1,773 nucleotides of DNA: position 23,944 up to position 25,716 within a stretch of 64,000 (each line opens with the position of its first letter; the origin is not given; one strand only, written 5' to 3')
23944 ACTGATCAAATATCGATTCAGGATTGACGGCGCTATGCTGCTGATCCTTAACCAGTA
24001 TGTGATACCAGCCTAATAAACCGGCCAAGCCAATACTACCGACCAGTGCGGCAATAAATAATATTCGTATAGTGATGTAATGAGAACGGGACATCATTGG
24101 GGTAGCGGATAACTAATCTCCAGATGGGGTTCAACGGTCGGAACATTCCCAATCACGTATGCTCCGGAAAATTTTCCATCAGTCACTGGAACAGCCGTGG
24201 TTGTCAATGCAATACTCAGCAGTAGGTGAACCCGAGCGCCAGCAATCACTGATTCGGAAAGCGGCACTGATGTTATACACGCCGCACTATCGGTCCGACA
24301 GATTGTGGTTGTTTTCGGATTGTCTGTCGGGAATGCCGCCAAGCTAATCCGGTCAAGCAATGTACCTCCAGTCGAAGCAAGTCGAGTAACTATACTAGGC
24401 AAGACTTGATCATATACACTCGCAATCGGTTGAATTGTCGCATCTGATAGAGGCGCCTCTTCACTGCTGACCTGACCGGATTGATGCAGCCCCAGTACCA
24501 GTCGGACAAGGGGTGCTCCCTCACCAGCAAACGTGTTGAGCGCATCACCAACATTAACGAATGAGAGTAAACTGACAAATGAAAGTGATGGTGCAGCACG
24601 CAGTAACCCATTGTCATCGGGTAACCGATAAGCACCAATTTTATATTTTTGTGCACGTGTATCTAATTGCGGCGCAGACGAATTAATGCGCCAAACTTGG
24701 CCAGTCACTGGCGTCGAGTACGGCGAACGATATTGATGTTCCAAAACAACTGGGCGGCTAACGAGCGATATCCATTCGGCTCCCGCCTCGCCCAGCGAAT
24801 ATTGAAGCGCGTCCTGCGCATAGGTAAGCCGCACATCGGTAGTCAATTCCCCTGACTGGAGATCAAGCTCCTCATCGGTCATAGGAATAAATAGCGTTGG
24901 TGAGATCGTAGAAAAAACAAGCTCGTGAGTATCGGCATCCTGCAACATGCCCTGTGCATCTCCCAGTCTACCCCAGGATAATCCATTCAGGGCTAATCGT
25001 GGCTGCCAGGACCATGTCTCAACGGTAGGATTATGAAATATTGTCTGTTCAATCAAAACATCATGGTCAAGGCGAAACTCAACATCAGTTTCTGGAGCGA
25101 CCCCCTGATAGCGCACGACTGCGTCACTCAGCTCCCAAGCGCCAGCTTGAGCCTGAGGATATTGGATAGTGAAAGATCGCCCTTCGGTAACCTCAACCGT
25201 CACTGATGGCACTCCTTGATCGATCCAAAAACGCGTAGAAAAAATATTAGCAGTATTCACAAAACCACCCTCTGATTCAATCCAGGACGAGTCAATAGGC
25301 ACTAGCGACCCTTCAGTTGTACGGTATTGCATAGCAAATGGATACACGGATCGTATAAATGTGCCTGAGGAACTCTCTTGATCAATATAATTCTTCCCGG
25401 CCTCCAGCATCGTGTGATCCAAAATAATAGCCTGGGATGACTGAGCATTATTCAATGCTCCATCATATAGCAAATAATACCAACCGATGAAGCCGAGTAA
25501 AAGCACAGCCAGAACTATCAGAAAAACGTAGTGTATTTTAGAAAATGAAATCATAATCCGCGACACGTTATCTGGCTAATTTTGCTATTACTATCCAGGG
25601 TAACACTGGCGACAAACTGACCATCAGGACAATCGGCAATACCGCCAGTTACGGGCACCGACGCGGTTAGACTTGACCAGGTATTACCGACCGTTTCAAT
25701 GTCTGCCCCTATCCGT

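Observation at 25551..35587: Three paralogous large proteins share a conserved N-module and a C-terminal Cys-loop tail (C-x-(D/N)-G-(Q/H)-(F/Y)...C-R-(G/P)-(L/I)-COOH)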

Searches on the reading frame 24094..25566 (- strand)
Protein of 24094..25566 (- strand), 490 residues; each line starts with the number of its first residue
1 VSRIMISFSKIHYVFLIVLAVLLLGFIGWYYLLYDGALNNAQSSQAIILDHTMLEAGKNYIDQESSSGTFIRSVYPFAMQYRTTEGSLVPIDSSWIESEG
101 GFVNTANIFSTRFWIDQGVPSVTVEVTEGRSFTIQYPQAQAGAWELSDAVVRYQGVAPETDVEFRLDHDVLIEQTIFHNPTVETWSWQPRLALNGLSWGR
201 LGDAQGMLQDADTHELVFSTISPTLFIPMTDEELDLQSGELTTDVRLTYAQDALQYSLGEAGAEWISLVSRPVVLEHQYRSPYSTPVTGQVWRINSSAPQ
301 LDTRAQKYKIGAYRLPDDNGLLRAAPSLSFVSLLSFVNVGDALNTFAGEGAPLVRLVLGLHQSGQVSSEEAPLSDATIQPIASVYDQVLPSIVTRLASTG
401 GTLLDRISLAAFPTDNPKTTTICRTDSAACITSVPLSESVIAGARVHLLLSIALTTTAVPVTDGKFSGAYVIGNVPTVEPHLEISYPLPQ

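Call 7: search_protein_families(library=pfam, proteins=[window:24094-25566:-], max_evalue=0.1)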
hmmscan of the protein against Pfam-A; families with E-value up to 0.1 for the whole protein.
window:24094-25566:- (490 aa): 0 families

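Call 22: search_protein_families(library=ncbifam, proteins=[window:24094-25566:-], max_evalue=0.1)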
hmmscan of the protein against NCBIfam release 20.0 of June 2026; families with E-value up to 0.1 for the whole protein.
window:24094-25566:- (490 aa): 1 family
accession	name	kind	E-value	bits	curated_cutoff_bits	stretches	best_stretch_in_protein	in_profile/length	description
TIGR04561.1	membra_charge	hypoth_equivalog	0.021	15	30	1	4-64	10-70/82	TIGR04561 family membrane protein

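Call 23: search_protein_families(library=phrogs, proteins=[window:24094-25566:-], max_evalue=0.01)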
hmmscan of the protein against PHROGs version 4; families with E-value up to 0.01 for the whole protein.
window:24094-25566:- (490 aa): 0 families
